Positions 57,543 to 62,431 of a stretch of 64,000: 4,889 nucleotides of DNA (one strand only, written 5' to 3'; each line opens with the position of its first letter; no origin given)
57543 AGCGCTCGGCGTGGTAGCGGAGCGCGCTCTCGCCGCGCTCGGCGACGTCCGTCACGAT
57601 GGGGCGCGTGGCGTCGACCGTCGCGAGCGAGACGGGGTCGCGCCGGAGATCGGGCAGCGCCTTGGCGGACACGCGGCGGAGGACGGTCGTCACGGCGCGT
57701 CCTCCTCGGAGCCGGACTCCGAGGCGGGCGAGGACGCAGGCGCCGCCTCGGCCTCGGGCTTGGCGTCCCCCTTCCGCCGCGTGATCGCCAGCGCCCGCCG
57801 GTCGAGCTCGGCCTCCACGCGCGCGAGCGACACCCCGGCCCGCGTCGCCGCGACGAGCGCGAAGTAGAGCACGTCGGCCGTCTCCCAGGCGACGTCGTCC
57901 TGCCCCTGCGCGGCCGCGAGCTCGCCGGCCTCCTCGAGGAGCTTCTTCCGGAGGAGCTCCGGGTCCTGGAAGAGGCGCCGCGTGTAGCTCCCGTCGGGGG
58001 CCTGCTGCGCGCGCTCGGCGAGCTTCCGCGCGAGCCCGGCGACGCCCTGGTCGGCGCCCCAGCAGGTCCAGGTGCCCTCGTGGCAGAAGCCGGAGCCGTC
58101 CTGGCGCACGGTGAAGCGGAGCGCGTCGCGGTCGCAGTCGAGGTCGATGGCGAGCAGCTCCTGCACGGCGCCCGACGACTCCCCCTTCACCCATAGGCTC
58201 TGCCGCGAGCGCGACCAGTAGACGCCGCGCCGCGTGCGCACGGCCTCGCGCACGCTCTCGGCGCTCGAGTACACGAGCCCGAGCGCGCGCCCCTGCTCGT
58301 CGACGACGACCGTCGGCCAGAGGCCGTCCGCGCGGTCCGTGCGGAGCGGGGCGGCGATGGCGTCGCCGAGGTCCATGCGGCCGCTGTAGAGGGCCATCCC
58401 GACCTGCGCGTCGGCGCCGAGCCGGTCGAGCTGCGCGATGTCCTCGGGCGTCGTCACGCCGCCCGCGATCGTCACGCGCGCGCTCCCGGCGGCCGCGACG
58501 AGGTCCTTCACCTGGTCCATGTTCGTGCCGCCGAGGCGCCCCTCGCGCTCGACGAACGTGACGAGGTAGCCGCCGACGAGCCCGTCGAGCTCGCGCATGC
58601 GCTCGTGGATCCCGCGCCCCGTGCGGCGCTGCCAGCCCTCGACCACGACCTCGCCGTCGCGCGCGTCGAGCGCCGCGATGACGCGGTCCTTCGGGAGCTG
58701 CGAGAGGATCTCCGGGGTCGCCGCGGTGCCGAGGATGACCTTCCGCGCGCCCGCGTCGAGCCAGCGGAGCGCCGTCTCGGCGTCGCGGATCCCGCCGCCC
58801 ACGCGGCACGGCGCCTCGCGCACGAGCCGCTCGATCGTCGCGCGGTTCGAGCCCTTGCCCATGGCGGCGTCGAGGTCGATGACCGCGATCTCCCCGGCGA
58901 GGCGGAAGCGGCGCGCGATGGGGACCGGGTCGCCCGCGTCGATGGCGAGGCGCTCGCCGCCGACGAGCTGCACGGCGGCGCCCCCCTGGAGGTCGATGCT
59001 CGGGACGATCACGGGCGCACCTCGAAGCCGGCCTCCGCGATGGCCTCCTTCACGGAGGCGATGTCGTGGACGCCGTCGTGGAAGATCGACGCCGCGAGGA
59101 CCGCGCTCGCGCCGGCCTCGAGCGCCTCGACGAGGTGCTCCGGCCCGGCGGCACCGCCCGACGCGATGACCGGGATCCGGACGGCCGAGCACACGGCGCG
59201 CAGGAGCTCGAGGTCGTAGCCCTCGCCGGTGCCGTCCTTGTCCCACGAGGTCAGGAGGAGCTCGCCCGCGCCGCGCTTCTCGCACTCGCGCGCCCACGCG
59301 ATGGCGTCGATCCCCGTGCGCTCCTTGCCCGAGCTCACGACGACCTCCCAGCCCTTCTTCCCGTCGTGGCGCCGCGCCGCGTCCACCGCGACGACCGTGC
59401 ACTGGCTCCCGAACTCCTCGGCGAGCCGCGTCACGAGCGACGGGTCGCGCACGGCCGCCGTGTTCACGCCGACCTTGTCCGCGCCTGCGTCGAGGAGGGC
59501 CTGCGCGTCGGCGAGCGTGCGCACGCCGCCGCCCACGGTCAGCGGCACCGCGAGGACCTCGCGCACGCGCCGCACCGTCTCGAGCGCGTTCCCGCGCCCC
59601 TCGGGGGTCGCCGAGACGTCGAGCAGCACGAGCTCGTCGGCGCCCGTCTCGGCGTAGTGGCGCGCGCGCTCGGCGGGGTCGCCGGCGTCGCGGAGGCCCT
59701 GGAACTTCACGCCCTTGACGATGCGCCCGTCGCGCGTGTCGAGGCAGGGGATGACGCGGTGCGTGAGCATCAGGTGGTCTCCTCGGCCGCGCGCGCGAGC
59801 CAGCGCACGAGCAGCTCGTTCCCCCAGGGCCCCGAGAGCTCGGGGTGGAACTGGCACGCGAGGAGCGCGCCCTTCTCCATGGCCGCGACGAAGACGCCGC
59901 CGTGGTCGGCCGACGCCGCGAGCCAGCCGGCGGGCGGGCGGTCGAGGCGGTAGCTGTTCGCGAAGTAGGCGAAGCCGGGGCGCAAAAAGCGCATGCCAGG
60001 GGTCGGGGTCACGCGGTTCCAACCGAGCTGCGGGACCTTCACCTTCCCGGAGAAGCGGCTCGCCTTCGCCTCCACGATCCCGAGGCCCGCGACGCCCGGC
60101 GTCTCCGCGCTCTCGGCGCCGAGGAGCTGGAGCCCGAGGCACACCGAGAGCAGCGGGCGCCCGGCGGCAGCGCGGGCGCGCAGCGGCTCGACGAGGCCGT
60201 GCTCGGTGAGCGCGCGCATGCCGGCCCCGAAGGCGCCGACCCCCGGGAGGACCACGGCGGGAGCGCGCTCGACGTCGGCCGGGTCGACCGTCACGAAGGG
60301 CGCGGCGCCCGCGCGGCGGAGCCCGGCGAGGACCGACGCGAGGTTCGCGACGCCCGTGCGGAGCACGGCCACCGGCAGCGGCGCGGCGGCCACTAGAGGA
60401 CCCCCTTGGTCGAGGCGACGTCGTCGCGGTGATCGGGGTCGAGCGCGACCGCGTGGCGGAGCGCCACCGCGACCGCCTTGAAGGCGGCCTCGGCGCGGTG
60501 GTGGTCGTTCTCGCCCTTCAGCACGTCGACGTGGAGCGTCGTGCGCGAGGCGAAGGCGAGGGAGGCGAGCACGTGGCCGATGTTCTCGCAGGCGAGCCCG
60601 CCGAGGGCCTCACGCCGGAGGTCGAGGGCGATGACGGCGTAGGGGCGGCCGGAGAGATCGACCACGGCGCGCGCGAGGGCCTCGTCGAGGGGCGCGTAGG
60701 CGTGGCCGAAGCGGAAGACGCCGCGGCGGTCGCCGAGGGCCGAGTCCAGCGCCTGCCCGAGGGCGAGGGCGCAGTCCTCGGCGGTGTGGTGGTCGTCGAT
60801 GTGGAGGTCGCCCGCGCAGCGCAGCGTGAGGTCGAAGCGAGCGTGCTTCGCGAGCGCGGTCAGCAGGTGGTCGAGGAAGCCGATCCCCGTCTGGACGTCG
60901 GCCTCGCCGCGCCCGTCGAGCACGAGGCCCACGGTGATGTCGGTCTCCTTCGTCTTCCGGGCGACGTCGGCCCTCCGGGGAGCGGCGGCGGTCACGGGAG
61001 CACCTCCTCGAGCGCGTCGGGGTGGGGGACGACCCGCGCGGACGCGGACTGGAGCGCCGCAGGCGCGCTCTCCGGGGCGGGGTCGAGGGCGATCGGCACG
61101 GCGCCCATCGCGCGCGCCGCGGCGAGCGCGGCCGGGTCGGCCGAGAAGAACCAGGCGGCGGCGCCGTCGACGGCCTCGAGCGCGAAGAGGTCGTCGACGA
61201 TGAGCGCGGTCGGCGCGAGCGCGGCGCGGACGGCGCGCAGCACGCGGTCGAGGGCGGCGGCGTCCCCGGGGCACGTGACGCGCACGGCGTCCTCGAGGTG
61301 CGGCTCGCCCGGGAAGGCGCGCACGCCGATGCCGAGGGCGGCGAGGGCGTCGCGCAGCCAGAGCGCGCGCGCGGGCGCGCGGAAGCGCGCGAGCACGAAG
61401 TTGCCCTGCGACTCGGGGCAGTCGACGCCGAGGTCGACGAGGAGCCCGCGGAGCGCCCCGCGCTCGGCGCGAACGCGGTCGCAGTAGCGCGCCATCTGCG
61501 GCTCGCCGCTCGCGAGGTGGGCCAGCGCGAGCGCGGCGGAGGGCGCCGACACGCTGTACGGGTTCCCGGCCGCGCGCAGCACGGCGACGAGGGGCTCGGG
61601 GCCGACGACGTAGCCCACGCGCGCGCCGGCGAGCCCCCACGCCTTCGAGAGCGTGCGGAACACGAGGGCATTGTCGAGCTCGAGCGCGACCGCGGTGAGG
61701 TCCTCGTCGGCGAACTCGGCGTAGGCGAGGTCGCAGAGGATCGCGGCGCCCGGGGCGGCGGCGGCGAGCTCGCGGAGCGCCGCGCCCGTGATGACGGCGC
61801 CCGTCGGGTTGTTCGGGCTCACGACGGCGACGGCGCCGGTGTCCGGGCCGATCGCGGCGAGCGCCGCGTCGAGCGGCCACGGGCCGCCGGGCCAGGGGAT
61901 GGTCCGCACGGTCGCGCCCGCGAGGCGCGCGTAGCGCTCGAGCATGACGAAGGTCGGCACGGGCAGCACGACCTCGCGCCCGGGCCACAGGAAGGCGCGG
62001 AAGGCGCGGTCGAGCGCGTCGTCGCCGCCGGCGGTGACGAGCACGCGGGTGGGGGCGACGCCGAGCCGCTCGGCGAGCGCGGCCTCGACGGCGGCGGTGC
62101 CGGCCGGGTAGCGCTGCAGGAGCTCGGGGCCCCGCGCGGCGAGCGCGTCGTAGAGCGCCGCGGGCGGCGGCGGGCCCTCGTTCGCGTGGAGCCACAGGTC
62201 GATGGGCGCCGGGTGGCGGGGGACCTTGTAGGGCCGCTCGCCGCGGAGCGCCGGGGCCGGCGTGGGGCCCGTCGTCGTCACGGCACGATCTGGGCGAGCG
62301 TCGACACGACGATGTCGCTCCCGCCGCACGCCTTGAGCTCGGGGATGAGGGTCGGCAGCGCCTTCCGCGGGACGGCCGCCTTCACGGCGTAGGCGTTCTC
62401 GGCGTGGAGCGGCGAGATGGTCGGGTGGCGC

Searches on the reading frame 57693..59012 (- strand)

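Call 29: search_protein_families(library=pfam, proteins=[window:57693-59012:-], max_evalue=0.001)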
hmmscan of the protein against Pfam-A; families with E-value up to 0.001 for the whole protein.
window:57693-59012:- (440 aa): 4 families
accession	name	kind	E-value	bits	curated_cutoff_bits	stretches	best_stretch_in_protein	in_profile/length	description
PF00977.27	His_biosynth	-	3.5e-43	148.1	23.6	1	1-213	1-227/228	Histidine biosynthesis protein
PF01502.23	PRA-CH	-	6.2e-27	93.7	27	1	246-318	2-73/74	Phosphoribosyl-AMP cyclohydrolase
PF01503.22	PRA-PH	-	1.7e-17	64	21.3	1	326-406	3-85/86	Phosphoribosyl-ATP pyrophosphohydrolase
PF01884.23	PcrB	-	0.00047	20.1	23.9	0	60-97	174-210/226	PcrB family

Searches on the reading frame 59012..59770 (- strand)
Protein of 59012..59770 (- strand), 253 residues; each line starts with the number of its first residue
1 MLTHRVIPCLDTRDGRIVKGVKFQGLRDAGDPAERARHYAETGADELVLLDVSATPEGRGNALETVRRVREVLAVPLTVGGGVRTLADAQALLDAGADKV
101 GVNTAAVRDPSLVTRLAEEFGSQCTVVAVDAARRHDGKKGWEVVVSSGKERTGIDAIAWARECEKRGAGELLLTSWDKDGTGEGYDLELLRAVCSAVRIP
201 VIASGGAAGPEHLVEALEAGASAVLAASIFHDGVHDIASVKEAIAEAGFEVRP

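Call 29: search_protein_families(library=pfam, proteins=[window:59012-59770:-], max_evalue=0.001)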
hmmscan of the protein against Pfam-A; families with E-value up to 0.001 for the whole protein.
window:59012-59770:- (253 aa): 10 families
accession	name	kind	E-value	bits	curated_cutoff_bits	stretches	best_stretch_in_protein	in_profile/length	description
PF00977.27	His_biosynth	-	1e-78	264.4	23.6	1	5-234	1-226/228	Histidine biosynthesis protein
PF01180.27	DHO_dh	-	1.1e-10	41.6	27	2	61-120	225-287/291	Dihydroorotate dehydrogenase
PF05690.20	ThiG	-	9.1e-10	38.7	23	1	180-245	156-221/247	Thiazole biosynthesis protein ThiG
PF01207.24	Dus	-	1e-08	35.1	20.4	1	61-125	171-240/311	Dihydrouridine synthase (Dus)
PF00478.31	IMPDH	-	2.2e-08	34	25.6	1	31-121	104-189/345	IMP dehydrogenase / GMP reductase domain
PF03060.21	NMO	-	3.5e-08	33.7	28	1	154-230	143-225/331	Nitronate monooxygenase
PF02581.23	TMP-TENI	-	1.5e-07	31.4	27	0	178-225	130-175/180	Thiamine monophosphate synthase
PF04309.18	G3P_antiterm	-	4.2e-05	23.5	27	0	189-225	130-166/173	Glycerol-3-phosphate responsive antiterminator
PF04131.20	NanE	-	0.00026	20.7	27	0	160-228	105-174/192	Putative N-acetylmannosamine-6-phosphate epimerase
PF13378.12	MR_MLE_C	-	0.00099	19.3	29.4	0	155-244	59-143/219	Enolase C-terminal domain-like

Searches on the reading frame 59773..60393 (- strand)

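Call 29: search_protein_families(library=pfam, proteins=[window:59773-60393:-], max_evalue=0.001)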
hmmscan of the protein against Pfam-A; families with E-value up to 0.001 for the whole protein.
window:59773-60393:- (207 aa): 3 families
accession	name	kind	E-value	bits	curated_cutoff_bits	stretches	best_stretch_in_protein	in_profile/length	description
PF00117.34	GATase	-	1.9e-10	41.2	22.8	1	46-195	46-183/190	Glutamine amidotransferase class-I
PF01174.25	SNO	-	7.8e-07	29.6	27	0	25-113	15-102/188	SNO glutamine amidotransferase family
PF07685.20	GATase_3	-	1.3e-06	28.7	27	1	30-111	26-115/196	CobB/CobQ-like glutamine amidotransferase domain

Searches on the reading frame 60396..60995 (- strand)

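Call 29: search_protein_families(library=pfam, proteins=[window:60396-60995:-], max_evalue=0.001)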
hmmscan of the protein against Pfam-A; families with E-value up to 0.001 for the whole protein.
window:60396-60995:- (200 aa): 1 family
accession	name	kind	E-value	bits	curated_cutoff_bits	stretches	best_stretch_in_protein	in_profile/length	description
PF00475.24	IGPD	-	2e-59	200.3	27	1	36-179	1-144/144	Imidazoleglycerol-phosphate dehydratase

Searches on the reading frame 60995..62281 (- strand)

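Call 29: search_protein_families(library=pfam, proteins=[window:60995-62281:-], max_evalue=0.001)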
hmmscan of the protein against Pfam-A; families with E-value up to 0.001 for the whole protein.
window:60995-62281:- (429 aa): 2 families
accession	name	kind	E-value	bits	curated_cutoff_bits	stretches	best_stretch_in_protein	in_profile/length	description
PF00155.27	Aminotran_1_2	-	4e-48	164.9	19.7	1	58-350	40-360/361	Aminotransferase class I and II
PF00266.25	Aminotran_5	-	0.00045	19.7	21.5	1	63-186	46-177/371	Aminotransferase class-V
